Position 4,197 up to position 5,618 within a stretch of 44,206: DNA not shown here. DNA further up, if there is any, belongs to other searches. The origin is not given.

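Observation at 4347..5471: Divergent TK1-like thymidine kinase with an insertion and a 120-aa C-terminal extension, translationally coupled to an RND exporter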

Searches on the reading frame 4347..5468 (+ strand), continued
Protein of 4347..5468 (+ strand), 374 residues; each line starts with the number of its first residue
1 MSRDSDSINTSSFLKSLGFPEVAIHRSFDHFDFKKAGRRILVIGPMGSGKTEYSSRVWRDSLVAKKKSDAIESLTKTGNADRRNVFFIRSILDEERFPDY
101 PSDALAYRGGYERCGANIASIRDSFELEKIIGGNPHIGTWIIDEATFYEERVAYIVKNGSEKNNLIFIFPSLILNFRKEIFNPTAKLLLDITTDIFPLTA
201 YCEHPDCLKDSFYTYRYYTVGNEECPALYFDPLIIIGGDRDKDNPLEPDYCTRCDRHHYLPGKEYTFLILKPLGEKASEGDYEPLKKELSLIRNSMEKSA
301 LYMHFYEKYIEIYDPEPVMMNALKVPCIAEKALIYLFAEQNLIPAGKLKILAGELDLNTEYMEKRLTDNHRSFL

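Call 11: find_encoding_contigs(protein=P0059, flank=8000, max_places=2)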
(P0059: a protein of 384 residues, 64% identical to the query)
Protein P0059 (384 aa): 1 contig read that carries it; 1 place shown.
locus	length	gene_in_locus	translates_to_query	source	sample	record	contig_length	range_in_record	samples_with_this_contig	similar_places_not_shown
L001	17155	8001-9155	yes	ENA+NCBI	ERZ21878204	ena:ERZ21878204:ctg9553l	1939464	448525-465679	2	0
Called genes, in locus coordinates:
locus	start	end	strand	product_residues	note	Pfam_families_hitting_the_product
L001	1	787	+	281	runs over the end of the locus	PF01612:DNA_pol_A_exo1, PF00570:HRDC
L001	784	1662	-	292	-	PF00248:Aldo_ket_red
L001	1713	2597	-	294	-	PF00753:Lactamase_B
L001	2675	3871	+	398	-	-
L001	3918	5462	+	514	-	PF05048:NosD (faint), PF13229:Beta_helix (faint)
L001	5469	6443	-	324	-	PF03537:Glyco_hydro_114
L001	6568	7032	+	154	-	PF00376:MerR (weak), PF12728:HTH_17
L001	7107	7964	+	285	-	PF00561:Abhydrolase_1, PF12146:Hydrolase_4 (weak), PF12697:Abhydrolase_6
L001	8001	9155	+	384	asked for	PF00265:TK (faint)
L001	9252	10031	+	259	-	-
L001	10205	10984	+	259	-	PF06790:UPF0259 (weak), PF25231:DUF7847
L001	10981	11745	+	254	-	PF06271:RDD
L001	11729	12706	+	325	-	PF28475:DUF8413, PF01944:SpoIIM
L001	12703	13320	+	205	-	-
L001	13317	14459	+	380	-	-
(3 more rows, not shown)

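Call 12: find_encoding_contigs(protein=P0049, flank=6000, max_places=2)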
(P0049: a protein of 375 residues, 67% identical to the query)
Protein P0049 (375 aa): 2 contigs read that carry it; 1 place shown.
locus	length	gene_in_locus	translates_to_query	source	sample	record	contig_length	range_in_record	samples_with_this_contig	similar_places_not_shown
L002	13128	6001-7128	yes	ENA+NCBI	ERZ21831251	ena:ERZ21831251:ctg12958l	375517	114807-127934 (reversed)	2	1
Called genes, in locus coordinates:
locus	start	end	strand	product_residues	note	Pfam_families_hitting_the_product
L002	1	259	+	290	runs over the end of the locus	PF01418:HTH_6, PF01380:SIS (weak)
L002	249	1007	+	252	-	PF00702:Hydrolase, PF13419:HAD_2, PF13242:Hydrolase_like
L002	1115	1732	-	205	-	PF00440:TetR_N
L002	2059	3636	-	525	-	PF00474:SSF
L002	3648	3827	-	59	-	PF28215:Symport_access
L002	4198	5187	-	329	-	PF00072:Response_reg, PF13487:HD_5, PF01966:HD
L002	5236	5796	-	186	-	PF00293:NUDIX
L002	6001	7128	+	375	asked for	-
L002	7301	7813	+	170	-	PF08433:KTI12, PF13671:AAA_33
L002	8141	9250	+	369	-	PF01926:MMR_HSR1, PF02421:FeoB_N (weak), PF06071:YchF-GTPase_C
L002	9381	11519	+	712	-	PF22020:RlmL_1st, PF02926:THUMP, PF13649:Methyltransf_25 (faint), PF01170:UPF0020, PF13847:Methyltransf_31 (faint), PF10672:Methyltrans_SAM, PF03602:Cons_hypoth95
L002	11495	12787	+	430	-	PF04455:Saccharop_dh_N, PF21571:ArgZ-like_C_1st, PF21570:ArgZ-like_C_2nd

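Call 13: find_encoding_contigs(protein=P0005, flank=6000, max_places=2)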
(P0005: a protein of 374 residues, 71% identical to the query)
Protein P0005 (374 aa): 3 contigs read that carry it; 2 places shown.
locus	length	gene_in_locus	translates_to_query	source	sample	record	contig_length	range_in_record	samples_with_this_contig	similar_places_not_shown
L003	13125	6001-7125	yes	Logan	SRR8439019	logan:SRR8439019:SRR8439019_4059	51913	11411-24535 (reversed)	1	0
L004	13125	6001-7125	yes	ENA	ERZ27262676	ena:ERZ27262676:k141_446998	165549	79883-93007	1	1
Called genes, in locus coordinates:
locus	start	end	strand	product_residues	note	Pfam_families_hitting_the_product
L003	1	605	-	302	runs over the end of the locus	PF01547:SBP_bac_1 (faint), PF13531:SBP_bac_11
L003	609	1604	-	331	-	PF04055:Radical_SAM, PF06463:Mob_synth_C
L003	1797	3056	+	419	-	PF03453:MoeA_N, PF00994:MoCF_biosynth, PF03454:MoeA_C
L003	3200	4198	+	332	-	-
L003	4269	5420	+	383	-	PF13506:Glyco_transf_21, PF00535:Glycos_transf_2, PF10111:Glyco_tranf_2_2 (weak), PF13641:Glyco_tranf_2_3, PF13632:Glyco_trans_2_3 (weak)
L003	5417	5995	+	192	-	-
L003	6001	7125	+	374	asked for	PF00265:TK (weak)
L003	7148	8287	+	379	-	PF00155:Aminotran_1_2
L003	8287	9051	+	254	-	-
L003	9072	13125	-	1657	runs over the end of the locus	PF00128:Alpha-amylase (faint), PF08323:Glyco_transf_5, PF00534:Glycos_transf_1, PF13692:Glyco_trans_1_4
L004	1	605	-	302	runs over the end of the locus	PF01547:SBP_bac_1 (faint), PF13531:SBP_bac_11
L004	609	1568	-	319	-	PF04055:Radical_SAM, PF06463:Mob_synth_C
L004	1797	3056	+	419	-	PF03453:MoeA_N, PF00994:MoCF_biosynth, PF03454:MoeA_C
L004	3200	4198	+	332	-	-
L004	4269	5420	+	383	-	PF13506:Glyco_transf_21, PF00535:Glycos_transf_2, PF10111:Glyco_tranf_2_2 (weak), PF13641:Glyco_tranf_2_3, PF13632:Glyco_trans_2_3 (weak)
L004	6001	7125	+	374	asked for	PF00265:TK (weak)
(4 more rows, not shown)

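Call 14: find_encoding_contigs(protein=P0037, flank=6000, max_places=2)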
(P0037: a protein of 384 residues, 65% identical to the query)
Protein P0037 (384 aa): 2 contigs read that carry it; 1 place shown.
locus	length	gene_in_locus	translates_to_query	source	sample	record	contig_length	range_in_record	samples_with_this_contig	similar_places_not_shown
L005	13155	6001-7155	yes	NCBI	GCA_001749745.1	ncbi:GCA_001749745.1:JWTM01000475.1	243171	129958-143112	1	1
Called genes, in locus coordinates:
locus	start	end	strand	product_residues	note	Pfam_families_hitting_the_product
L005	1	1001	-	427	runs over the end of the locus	PF00275:EPSP_synthase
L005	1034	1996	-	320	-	-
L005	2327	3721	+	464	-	PF00696:AA_kinase, PF13840:ACT_7, PF22468:ACT_9, PF01842:ACT, PF13840:ACT_7, PF01842:ACT (weak), PF22468:ACT_9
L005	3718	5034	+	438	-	PF14821:Thr_synth_N, PF00291:PALP, PF24857:THR4_C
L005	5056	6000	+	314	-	PF03547:Mem_trans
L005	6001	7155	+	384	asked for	PF00265:TK (faint)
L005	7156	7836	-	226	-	-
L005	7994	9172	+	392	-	PF13173:AAA_14, PF13635:DUF4143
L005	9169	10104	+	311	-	PF08279:HTH_11, PF19187:HTH_PafC (weak), PF13280:WYL, PF25583:WCX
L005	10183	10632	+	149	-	PF06445:GyrI-like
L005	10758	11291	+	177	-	PF00583:Acetyltransf_1, PF13527:Acetyltransf_9 (faint), PF13673:Acetyltransf_10, PF13508:Acetyltransf_7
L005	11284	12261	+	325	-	-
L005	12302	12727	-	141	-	PF03724:META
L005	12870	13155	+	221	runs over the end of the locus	-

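Call 15: find_encoding_contigs(protein=P0010, flank=6000, max_places=2)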
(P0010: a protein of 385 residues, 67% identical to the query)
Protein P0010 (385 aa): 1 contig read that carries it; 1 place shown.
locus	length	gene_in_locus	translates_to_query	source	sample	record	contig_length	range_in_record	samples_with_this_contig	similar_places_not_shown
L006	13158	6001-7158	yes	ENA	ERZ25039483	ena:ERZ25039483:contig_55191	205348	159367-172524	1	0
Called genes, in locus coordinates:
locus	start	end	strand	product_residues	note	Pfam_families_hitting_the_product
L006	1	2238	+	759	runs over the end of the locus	PF13374:TPR_10 (faint), PF17874:TPR_MalT (weak), PF13424:TPR_12, PF13424:TPR_12, PF01590:GAF, PF13185:GAF_2, PF13492:GAF_3, PF00990:GGDEF, +7 more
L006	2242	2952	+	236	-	PF01557:FAA_hydrolase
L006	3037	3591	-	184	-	-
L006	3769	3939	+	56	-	-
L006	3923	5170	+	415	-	-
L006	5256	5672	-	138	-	-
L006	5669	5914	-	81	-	-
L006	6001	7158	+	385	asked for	PF00265:TK (weak)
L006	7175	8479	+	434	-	PF02885:Glycos_trans_3N, PF00591:Glycos_transf_3, PF07831:PYNP_C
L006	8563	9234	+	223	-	PF01791:DeoC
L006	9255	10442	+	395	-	PF01676:Metalloenzyme, PF00884:Sulfatase (faint)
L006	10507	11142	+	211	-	PF04263:TPK_catalytic, PF04265:TPK_B1_binding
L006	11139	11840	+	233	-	PF17239:DUF5312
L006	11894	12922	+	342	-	PF17239:DUF5312 (weak)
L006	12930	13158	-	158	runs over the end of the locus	PF11969:DcpS_C, PF01230:HIT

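Call 19: find_related_loci(query=A1, collection=genome_contigs, flank=6000)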
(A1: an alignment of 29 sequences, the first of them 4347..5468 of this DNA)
Query A1 (374 aa) in genome_contigs; peptide patterns used: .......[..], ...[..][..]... (x = any residue, [..] = any of these).
599 stretches matched a pattern (row limit reached: there are more); 449 encode a relative of the query (tblastn E <= 1e-3); the best 80 are kept; 80 distinct loci.
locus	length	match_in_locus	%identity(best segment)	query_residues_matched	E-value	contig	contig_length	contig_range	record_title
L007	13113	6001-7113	71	4-374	0e+0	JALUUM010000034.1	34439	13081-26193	MAG: Spirochaetales bacterium isolate 128-326_metabat1_scaf2bin.014 128-326_scaffold_436_c1, whole genome shotgun sequen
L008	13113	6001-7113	68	1-371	8e-177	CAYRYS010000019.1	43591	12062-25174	MAG TPA_asm: uncultured Spirochaetales bacterium isolate SRP252850_co1_379 genome assembly, contig: NODE_1295_length_435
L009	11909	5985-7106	66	1-374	6e-175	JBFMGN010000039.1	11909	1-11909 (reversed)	MAG: Spirochaetota bacterium isolate MAG298 MAG298_39, whole genome shotgun sequence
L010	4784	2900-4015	67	1-372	2e-175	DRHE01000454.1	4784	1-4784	MAG TPA_asm: Spirochaetales bacterium isolate HyVt-362 HyVt-362_k145_942992, whole genome shotgun sequence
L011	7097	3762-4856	67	9-374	2e-171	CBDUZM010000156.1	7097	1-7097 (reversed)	MAG TPA_asm: uncultured Spirochaetaceae bacterium isolate SRR22302360_concoct_114 genome assembly, contig: ERZ25073602.4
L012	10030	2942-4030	67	10-372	9e-171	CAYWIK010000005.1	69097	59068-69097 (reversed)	MAG TPA_asm: uncultured Spirochaetales bacterium isolate binchicken_co8_185 genome assembly, contig: NODE_253_length_690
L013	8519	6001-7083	66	11-371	9e-170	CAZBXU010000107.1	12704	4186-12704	MAG TPA_asm: uncultured Spirochaetaceae bacterium isolate SRP214966_co5_300 genome assembly, contig: NODE_4566_length_12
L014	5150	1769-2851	66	11-371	5e-173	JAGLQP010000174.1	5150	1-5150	MAG: Spirochaetales bacterium isolate RS_8_6 ROV157_8.bin.6.fa_174, whole genome shotgun sequence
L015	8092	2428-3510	66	11-371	2e-169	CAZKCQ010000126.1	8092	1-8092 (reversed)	MAG TPA_asm: uncultured Spirochaetaceae bacterium isolate binchicken_co129_599 genome assembly, contig: NODE_29341_lengt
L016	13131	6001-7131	62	9-371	8e-169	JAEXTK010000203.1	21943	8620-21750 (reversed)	MAG: Spirochaetes bacterium isolate OH_HBrB_349 k127_1704763, whole genome shotgun sequence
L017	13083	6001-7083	66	11-371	2e-168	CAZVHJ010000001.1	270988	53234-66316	MAG TPA_asm: uncultured Spirochaetaceae bacterium isolate binchicken_co178_254 genome assembly, contig: NODE_62_length_2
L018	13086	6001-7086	65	10-371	1e-168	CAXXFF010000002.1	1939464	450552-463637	MAG: Marispirochaeta sp. isolate 0d38d6bb-cb51-48eb-adf8-254e7494e10b genome assembly, contig: contig_2, whole genome sh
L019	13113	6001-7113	64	1-371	2e-168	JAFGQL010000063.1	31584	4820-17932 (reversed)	MAG: Spirochaetales bacterium isolate Zod_Metabat.752 k87_1928781, whole genome shotgun sequence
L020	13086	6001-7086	65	10-371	5e-170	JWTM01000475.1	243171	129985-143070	Candidatus Marispirochaeta associata strain JC231 contig474, whole genome shotgun sequence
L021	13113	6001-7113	65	1-372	7e-168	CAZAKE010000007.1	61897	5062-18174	MAG TPA_asm: uncultured Spirochaetales bacterium isolate binchicken_co8_353 genome assembly, contig: NODE_343_length_618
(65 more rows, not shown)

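Call 20: predict_structure(alignment_id=A1)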
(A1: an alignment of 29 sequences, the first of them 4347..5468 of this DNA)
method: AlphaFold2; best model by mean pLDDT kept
length: 374 residues; sequences in the alignment: 29
mean_pLDDT: 80.0   pTM: 0.67
mean pLDDT of the five models: 80.0, 79.9, 71.6, 70.6, 69.9
residues with pLDDT >= 90: 137; 70-90: 133; 50-70: 83; < 50: 21
segments of 3 or more residues with pLDDT < 50: 1-7, 174-181, 235-238
pLDDT, mean of each block of 10 residues (from residue 1): 42 55 67 91 64 83 86 89 91 67 73 87 90 96 78 92 92 48 72 78 67 74 86 54 76 67 88 94 97 97 95 89 94 89 90 94 77 65
secondary structure, 60 per line:
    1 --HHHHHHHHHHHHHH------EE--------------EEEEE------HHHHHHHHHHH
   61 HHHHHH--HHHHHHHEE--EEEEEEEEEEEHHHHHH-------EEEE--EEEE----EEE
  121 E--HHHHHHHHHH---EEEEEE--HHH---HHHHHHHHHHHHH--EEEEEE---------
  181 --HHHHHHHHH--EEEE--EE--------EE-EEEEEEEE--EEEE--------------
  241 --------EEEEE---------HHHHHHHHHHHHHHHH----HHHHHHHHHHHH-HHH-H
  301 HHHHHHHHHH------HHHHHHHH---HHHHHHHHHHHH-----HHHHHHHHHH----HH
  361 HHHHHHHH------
elements in order: H3-16 E39-43 H50-66 H69-75 E80-90 H91-96 E104-107 E110-113 E118-121 H124-133 E137-142 H151-163 E166-171 H183-191 E194-197 E213-220 E223-226 E249-253 H263-278 H283-294 H300-310 H317-324 H328-339 H345-354 H359-368

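Call 27: search_protein_representatives(alignment_id=A1)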
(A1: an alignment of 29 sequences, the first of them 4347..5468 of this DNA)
Query: 29 sequences, 378 profile positions. Proteins with E-value up to 0.001 (for the whole library): 226; up to 1e-10: 98; up to 1e-30: 41. The best 150 are listed.
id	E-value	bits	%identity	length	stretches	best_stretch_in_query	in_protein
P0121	4.5e-182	621.5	-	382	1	4-372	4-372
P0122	9.0e-162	554.7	-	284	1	5-284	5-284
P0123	1.2e-145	501.7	-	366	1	96-373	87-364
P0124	1.0e-139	482.1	-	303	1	85-374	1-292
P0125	1.9e-128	445.0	-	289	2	159-376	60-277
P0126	1.2e-115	402.9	-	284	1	4-222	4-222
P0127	4.6e-108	377.9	-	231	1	156-377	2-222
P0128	1.9e-107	375.9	-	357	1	24-372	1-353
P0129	2.5e-104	365.7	-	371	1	27-370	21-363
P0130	7.1e-103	360.9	-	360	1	9-366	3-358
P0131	4.9e-102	358.1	-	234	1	3-200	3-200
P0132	3.3e-99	348.8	-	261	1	24-220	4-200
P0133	3.1e-96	339.0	-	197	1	4-196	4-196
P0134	9.3e-82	291.4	-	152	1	103-254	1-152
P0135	5.0e-76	272.5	-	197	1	137-281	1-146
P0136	2.5e-71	257.0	-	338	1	26-362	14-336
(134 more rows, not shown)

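Call 36: search_protein_families(library=ncbifam, proteins=[L002:5236-5796:-, L006:7175-8479:+, L006:8563-9234:+, L006:9255-10442:+], max_evalue=0.001)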
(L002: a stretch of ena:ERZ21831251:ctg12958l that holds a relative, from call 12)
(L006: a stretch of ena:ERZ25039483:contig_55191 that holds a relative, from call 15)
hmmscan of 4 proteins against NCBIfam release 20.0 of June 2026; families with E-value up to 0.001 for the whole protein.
L002:5236-5796:- (186 aa): 14 families
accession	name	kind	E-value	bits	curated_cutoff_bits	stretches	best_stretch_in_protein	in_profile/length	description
NF008044.0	PRK10776.1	equivalog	3e-10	40.1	148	1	59-129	29-98/130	8-oxo-dGTP diphosphatase MutT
NF041652.1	Nud_hyd_Dein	equivalog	6.2e-10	39.5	200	1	38-126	16-108/152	Nudix hydrolase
TIGR00586.1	mutt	equivalog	9e-10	38.7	97.9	1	59-137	30-107/129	8-oxo-dGTP diphosphatase MutT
TIGR02705.1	nudix_YtkD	equivalog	1.2e-09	37.8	154.4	1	31-97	19-81/156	RNA deprotection pyrophosphohydrolase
NF006530.0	PRK08999.1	equivalog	4.4e-07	29.3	245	1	46-130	17-101/315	Nudix family hydrolase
NF008736.0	PRK11762.1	equivalog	7.1e-07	28.9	169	1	35-102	46-115/186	ADP compounds hydrolase NudE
NF001938.0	PRK00714.1-5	equivalog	6.9e-05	22.3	116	1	64-95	48-79/172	RNA pyrophosphohydrolase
NF001299.0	PRK00241.1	equivalog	0.00013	21.5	158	1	38-96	137-194/263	NAD(+) diphosphatase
NF003791.0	PRK05379.2-3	equivalog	0.00037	19.8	409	1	43-99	209-266/340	bifunctional nicotinamide-nucleotide adenylyltransferase/Nudix hydroxylase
NF007834.0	PRK10546.1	equivalog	0.00038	20.3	156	1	41-93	8-62/135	pyrimidine (deoxy)nucleoside triphosphate diphosphatase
NF001935.0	PRK00714.1-2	equivalog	0.0004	19.9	259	1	62-96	32-66/183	RNA pyrophosphohydrolase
NF003785.0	PRK05379.1-1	equivalog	0.0005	19.4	418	1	32-91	199-258/347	bifunctional nicotinamide-nucleotide adenylyltransferase/Nudix hydroxylase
NF003786.0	PRK05379.1-2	equivalog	0.00053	19.3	397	1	42-101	224-284/354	bifunctional nicotinamide-nucleotide adenylyltransferase/Nudix hydroxylase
TIGR00052.1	TIGR00052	subfamily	0.00054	19.6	79.55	0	64-97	83-116/188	nudix-type nucleoside diphosphatase, YffH/AdpP family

L006:7175-8479:+ (434 aa): 9 families
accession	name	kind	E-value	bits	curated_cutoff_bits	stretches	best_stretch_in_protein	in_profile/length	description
TIGR02644.1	Y_phosphoryl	subfamily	1.8e-171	570.5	409.05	1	3-418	1-416/417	pyrimidine-nucleoside phosphorylase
NF004747.0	PRK06078.1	equivalog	2.1e-170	567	559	1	1-429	1-428/434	pyrimidine-nucleoside phosphorylase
NF004490.0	PRK05820.1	equivalog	1e-161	538.5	269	1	1-433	3-437/439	thymidine phosphorylase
TIGR02643.1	T_phosphoryl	equivalog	3e-139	464.7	570.7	1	5-422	5-426/437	thymidine phosphorylase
NF003338.0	PRK04350.1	subfamily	3.3e-67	227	434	1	4-418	93-492/502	thymidine phosphorylase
TIGR02645.1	ARCH_P_rylase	hypoth_equivalog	4.4e-66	223.3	434.6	1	4-411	87-482/493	putative thymidine phosphorylase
TIGR03327.1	AMP_phos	equivalog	2.8e-64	217.5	535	1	4-412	88-484/500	AMP phosphorylase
TIGR01245.1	trpD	equivalog_domain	5.9e-11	42.2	199.05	1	12-148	6-143/330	anthranilate phosphoribosyltransferase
NF011201.0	PRK14607.1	equivalog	1.6e-08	33.7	670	1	2-151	194-343/534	bifunctional anthranilate synthase component II/anthranilate phosphoribosyltransferase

L006:8563-9234:+ (223 aa): 2 families
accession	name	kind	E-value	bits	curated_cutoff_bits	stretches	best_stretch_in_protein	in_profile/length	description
TIGR00126.1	deoC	equivalog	2.3e-81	272.3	117.3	1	10-218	2-210/211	deoxyribose-phosphate aldolase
NF003652.0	PRK05286.2-5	equivalog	0.00046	19.5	267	0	172-214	282-324/353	quinone-dependent dihydroorotate dehydrogenase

L006:9255-10442:+ (395 aa): 9 families
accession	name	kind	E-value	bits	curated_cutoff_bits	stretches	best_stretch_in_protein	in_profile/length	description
NF003766.0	PRK05362.1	equivalog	1.3e-145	485.1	256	1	3-393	4-391/396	phosphopentomutase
TIGR01696.1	deoB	equivalog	4.1e-124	414.3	341.2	1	4-391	1-380/381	phosphopentomutase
NF009049.0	PRK12383.1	equivalog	1.3e-50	172.5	254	2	232-393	239-397/408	phosphopentomutase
TIGR00306.2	apgM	subfamily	2.1e-09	36.9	320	1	276-362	284-371/403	2,3-bisphosphoglycerate-independent phosphoglycerate mutase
NF003104.0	PRK04024.1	equivalog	4.8e-09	35.5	489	1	268-358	280-368/412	2,3-bisphosphoglycerate-independent phosphoglycerate mutase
TIGR01307.1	pgm_bpd_ind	equivalog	2.1e-08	33.1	330.65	1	256-386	358-494/504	2,3-bisphosphoglycerate-independent phosphoglycerate mutase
NF038358.1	phophono_PhpG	equivalog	0.00016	20.6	545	1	269-360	298-385/417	CMP-5'-phosphonoformate--3-phosphoglycerate phosphonoformyl transferase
NF003242.0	PRK04200.1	equivalog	0.00018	20.5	426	1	277-363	279-365/395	cofactor-independent phosphoglycerate mutase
TIGR02535.1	hyp_Hser_kinase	hypoth_equivalog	0.00066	18.6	446.3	1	256-361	268-365/397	proposed homoserine kinase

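Call 47: find_encoding_contigs(protein=P0002, flank=6000, max_places=3)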
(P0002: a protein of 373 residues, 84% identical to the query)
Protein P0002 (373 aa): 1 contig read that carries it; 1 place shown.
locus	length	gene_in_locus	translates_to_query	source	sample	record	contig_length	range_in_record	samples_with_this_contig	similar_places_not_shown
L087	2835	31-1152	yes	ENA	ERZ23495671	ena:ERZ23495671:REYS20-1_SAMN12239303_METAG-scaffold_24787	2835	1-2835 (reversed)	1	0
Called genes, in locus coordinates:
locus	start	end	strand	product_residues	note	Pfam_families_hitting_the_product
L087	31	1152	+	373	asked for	PF00265:TK (weak)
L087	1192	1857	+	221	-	PF00155:Aminotran_1_2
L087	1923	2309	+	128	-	PF00155:Aminotran_1_2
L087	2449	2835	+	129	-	?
